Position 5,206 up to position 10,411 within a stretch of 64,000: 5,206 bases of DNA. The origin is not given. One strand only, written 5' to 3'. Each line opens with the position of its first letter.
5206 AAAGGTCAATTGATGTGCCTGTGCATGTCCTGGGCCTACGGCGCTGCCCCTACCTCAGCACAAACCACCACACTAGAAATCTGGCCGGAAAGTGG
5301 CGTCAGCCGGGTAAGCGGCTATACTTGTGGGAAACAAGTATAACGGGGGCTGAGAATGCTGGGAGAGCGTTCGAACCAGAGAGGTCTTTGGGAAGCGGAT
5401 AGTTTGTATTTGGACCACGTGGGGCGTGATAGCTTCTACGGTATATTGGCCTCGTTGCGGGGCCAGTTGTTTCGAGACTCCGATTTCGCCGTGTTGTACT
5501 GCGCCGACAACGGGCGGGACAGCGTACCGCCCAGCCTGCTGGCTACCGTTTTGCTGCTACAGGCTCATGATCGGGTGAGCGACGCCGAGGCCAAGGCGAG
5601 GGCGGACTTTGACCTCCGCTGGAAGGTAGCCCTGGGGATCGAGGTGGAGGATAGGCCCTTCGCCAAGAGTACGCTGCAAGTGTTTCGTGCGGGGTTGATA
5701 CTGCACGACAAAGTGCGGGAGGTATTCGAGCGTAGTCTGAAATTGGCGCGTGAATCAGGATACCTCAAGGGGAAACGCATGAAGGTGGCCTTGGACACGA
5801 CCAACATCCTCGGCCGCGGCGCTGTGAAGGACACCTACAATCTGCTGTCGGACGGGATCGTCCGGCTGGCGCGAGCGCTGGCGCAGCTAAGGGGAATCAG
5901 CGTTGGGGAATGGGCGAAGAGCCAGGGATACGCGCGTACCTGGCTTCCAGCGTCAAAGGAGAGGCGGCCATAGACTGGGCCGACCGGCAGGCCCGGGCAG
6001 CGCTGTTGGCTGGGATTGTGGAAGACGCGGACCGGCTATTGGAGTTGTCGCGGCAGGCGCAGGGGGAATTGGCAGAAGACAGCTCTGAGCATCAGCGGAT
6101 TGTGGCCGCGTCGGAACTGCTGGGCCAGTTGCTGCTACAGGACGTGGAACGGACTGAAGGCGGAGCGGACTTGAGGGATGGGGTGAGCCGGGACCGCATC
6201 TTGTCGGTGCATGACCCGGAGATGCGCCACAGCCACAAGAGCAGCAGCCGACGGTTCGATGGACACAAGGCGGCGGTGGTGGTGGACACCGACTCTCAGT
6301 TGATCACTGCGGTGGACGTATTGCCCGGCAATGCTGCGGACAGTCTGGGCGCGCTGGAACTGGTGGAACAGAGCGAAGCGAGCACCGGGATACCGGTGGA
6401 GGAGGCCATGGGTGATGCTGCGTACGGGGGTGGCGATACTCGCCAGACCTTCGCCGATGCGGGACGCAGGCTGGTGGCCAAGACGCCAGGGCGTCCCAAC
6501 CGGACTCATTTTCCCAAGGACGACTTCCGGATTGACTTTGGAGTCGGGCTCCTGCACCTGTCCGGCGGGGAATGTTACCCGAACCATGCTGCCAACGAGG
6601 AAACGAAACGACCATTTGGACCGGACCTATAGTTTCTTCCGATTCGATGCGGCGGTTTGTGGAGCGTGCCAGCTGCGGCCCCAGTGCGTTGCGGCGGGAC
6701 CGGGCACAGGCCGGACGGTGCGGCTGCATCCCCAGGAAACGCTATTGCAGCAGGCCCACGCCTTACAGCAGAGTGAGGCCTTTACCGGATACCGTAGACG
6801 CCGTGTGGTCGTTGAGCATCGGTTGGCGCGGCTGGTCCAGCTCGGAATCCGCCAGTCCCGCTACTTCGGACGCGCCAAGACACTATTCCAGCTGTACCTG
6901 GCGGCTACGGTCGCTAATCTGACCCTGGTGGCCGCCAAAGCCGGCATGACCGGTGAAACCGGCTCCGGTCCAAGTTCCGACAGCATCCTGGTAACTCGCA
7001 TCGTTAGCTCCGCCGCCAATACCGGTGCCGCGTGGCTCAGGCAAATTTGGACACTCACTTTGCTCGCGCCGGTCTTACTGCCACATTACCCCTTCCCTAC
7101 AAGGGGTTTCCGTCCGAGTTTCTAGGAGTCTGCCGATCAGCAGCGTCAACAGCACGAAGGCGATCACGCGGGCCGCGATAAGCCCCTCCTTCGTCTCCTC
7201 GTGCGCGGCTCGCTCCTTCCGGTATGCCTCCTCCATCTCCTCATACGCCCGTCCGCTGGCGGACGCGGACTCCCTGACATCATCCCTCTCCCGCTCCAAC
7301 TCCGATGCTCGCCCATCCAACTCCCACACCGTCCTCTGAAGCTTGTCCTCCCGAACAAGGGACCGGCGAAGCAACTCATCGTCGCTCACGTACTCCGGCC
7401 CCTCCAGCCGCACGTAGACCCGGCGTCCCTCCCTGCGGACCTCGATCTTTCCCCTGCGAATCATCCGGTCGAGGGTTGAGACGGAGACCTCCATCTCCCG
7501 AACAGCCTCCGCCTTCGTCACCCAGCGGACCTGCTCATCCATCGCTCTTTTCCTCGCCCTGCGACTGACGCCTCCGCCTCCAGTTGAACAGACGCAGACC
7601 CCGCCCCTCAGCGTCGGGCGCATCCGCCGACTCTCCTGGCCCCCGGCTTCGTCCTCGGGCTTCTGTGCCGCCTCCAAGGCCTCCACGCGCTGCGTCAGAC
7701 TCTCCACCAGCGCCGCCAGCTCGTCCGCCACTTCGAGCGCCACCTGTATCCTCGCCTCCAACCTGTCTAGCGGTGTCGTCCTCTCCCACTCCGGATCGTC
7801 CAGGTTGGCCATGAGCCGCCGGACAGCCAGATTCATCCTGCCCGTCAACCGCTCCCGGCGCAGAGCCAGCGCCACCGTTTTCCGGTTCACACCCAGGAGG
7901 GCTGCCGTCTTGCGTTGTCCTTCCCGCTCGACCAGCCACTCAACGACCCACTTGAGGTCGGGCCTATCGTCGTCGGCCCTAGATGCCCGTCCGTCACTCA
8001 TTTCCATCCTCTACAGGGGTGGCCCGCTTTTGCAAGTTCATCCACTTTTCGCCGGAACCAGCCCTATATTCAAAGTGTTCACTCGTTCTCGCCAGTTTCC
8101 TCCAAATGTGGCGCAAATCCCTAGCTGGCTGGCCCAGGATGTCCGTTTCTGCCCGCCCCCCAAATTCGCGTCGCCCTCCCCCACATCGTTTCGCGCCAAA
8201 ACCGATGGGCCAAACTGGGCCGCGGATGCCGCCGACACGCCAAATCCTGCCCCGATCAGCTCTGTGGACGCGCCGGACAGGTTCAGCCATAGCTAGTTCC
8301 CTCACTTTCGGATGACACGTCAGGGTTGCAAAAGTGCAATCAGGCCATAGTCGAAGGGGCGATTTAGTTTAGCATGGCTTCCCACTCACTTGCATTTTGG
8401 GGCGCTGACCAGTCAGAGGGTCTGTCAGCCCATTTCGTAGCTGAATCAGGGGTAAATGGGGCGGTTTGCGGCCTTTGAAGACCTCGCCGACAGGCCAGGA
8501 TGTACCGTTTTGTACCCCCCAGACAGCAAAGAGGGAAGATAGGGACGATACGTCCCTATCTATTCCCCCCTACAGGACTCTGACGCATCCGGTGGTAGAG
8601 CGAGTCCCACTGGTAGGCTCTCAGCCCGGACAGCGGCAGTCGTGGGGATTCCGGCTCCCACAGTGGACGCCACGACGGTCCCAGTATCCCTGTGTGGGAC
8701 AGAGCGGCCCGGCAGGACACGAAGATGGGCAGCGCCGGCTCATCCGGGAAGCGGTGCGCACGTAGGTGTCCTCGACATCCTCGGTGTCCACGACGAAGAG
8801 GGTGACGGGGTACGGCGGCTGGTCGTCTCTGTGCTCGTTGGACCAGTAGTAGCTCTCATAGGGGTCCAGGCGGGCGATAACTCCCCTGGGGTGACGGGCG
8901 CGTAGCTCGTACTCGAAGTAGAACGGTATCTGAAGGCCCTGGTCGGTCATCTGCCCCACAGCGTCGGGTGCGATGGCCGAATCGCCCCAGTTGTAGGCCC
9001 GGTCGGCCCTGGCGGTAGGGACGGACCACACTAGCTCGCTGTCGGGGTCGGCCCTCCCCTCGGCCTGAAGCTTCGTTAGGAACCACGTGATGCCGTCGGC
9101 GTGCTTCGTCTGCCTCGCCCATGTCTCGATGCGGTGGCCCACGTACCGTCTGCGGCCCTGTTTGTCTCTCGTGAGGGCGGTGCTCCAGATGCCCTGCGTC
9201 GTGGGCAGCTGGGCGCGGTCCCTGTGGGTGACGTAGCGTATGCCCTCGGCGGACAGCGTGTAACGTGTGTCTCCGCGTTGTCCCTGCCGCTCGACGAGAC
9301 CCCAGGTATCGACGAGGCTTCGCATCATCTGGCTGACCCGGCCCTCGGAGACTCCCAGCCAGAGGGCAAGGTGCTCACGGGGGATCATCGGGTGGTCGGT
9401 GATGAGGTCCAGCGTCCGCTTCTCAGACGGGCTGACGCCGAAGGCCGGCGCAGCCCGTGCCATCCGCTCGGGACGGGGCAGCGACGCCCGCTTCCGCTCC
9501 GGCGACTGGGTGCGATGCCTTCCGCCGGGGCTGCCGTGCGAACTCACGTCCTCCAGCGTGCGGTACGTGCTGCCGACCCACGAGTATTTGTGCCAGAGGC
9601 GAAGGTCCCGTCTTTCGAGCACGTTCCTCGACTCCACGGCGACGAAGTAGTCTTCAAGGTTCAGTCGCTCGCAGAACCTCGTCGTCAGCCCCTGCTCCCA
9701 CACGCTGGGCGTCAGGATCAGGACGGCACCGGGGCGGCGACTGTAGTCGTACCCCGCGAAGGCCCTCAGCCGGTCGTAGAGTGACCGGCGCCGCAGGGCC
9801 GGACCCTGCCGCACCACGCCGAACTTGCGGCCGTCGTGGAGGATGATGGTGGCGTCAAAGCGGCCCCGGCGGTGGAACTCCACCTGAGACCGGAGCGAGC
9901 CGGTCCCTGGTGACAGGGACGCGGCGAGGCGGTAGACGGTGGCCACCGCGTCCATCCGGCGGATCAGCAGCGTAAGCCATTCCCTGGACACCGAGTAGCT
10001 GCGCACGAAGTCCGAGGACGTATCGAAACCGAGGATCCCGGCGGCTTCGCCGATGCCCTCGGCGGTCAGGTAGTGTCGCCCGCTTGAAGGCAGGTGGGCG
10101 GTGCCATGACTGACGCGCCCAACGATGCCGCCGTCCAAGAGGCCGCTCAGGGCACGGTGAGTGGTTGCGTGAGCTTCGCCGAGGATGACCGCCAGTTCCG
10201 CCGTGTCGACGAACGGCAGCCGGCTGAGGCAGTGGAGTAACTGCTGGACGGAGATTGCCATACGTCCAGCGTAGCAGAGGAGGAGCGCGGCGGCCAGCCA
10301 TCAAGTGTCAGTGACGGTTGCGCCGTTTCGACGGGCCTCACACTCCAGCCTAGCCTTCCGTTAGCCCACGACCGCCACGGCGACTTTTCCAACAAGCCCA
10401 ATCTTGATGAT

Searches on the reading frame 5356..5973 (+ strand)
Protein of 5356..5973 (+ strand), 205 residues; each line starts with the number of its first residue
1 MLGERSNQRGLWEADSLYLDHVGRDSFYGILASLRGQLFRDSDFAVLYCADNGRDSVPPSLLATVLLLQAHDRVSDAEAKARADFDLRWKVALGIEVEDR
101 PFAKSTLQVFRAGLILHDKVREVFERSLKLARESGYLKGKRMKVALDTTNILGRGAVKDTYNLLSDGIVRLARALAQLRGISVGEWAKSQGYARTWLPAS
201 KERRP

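Call 28: search_protein_families(library=pfam, proteins=[window:5356-5973:+], max_evalue=0.001)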
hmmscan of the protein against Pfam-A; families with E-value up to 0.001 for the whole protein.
window:5356-5973:+ (205 aa): 1 family
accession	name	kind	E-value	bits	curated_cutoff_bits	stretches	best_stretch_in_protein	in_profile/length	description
PF05598.16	DUF772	-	1.4e-10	41.5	23.1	1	53-126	1-73/74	Transposase domain (DUF772)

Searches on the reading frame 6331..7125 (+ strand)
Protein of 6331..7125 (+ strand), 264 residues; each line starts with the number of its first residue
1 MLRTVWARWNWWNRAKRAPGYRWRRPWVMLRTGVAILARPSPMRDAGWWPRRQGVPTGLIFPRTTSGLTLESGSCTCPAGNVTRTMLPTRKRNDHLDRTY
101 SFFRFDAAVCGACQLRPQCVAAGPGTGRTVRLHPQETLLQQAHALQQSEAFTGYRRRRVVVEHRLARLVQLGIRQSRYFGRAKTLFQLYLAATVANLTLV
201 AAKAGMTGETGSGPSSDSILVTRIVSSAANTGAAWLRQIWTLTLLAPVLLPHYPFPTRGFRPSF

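Call 28: search_protein_families(library=pfam, proteins=[window:6331-7125:+], max_evalue=0.001)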
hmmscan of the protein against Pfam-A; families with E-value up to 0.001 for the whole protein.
window:6331-7125:+ (264 aa): 1 family
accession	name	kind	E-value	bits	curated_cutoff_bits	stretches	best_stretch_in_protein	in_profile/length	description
PF13751.12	DDE_Tnp_1_6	-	1.2e-15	58.3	25.1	1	76-198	1-122/125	Transposase DDE domain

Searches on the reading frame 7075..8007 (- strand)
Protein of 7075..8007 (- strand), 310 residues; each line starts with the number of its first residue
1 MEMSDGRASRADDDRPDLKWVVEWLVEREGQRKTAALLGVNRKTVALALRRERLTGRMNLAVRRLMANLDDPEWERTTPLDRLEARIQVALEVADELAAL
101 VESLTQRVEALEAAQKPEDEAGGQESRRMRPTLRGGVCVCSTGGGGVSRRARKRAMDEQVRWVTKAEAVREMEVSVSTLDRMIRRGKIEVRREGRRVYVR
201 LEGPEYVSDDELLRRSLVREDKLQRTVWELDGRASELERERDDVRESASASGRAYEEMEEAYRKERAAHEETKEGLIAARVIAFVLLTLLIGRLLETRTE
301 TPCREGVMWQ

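Call 28: search_protein_families(library=pfam, proteins=[window:7075-8007:-], max_evalue=0.001)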
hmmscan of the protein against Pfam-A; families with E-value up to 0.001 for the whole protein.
window:7075-8007:- (310 aa): 2 families
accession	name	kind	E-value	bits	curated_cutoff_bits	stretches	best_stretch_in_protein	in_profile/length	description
PF12728.13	HTH_17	-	5.3e-06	27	27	1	162-201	1-40/51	Helix-turn-helix domain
PF13518.12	HTH_28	-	0.00022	21.7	25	0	21-56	5-40/52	Helix-turn-helix domain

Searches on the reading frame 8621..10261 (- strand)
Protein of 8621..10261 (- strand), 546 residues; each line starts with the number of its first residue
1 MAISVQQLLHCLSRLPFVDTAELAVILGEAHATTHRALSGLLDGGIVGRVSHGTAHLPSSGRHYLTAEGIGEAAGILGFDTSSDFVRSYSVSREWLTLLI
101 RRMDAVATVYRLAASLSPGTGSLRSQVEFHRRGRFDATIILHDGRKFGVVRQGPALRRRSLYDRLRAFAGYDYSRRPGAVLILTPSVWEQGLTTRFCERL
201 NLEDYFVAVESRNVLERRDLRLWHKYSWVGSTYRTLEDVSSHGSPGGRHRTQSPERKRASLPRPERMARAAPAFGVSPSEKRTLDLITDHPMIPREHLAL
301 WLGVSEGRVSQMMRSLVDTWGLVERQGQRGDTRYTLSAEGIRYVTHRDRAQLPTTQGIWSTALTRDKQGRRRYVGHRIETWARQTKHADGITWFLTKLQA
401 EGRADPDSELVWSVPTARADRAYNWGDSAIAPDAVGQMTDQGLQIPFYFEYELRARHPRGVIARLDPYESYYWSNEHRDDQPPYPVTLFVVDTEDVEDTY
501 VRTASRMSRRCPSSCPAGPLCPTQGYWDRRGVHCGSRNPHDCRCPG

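Call 28: search_protein_families(library=pfam, proteins=[window:8621-10261:-], max_evalue=0.001)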
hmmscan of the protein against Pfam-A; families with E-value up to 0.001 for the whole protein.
window:8621-10261:- (546 aa): 2 families
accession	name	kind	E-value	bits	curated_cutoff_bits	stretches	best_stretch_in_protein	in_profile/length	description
PF13814.12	Replic_Relax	-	1.4e-10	42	25.3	1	284-477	1-181/191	Replication-relaxation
PF12802.13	MarR_2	-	6.9e-07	29.8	27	1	274-333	1-60/61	MarR family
